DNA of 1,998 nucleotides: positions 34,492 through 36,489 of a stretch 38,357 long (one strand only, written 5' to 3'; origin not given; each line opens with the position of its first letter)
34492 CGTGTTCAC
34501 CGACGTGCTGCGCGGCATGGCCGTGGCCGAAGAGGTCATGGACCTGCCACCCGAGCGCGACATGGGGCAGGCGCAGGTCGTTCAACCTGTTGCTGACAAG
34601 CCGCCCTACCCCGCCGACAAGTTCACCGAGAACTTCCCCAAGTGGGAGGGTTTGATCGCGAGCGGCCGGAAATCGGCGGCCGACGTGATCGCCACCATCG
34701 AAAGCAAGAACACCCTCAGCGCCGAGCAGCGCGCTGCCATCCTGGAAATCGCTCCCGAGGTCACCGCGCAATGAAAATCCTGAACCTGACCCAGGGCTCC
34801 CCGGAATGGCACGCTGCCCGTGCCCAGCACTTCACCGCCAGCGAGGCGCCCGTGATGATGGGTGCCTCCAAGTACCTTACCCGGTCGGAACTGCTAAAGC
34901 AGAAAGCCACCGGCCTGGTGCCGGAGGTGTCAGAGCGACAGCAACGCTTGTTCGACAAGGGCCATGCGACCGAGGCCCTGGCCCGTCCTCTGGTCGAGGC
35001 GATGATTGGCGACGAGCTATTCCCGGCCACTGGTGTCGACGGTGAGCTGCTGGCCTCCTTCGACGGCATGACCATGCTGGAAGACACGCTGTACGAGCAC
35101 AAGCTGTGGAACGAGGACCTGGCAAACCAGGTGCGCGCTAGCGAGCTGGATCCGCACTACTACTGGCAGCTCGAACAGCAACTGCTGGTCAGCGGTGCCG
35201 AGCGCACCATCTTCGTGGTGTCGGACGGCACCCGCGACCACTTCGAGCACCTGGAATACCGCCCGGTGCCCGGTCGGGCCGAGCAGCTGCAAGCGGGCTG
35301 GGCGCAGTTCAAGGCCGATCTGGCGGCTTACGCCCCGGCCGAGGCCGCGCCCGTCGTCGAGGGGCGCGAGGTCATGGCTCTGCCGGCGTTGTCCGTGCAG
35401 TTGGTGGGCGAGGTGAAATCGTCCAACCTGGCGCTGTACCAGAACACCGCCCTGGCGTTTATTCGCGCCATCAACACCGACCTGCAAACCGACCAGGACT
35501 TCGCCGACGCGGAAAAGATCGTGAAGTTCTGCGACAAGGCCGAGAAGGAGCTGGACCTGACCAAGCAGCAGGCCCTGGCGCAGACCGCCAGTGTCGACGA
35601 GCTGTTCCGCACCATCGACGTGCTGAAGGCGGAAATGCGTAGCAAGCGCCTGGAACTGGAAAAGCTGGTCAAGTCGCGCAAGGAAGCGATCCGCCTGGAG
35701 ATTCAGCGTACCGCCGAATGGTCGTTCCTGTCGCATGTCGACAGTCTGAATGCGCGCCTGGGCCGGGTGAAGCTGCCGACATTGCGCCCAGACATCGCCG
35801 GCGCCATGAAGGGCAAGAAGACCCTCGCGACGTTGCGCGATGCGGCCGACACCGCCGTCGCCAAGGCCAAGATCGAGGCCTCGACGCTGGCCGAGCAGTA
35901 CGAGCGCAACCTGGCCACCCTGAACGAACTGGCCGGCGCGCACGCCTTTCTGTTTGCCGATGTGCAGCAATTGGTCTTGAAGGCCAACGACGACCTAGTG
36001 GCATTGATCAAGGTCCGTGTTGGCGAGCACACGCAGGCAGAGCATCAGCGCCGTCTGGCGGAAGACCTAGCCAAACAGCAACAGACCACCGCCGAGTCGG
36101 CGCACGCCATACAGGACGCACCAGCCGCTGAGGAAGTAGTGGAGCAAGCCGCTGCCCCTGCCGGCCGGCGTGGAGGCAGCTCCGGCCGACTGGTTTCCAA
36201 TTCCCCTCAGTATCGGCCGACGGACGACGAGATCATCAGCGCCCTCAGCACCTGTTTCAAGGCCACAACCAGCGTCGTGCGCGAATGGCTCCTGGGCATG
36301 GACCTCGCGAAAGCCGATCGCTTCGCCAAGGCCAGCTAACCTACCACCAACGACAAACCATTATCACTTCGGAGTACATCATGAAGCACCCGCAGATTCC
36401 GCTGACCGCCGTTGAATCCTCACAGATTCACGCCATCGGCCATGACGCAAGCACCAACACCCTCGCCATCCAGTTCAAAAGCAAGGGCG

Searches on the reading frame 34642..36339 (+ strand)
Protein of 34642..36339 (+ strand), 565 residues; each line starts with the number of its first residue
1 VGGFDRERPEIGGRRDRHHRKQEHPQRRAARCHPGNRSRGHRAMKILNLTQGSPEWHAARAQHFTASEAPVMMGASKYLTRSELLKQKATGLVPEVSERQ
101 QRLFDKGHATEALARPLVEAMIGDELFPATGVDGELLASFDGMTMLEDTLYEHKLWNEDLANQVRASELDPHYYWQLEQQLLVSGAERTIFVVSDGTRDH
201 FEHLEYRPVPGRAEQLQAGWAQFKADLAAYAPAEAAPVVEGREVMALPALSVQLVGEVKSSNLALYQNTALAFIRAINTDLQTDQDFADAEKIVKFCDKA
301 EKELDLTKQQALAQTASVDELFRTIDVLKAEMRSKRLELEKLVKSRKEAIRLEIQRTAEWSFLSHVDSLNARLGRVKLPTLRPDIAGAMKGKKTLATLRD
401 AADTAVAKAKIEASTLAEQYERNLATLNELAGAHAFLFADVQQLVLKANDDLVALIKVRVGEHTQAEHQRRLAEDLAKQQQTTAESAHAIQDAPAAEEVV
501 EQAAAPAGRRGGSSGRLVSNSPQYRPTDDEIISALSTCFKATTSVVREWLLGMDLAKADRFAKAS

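Call 104: search_protein_families(library=pfam, proteins=[window:34642-36339:+], max_evalue=0.001)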
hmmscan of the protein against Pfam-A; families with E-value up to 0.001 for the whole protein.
window:34642-36339:+ (565 aa): 1 family
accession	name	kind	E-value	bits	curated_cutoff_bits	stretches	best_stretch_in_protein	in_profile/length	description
PF09588.16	YqaJ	-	2.1e-08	35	22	1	55-187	1-150/150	YqaJ-like viral recombinase domain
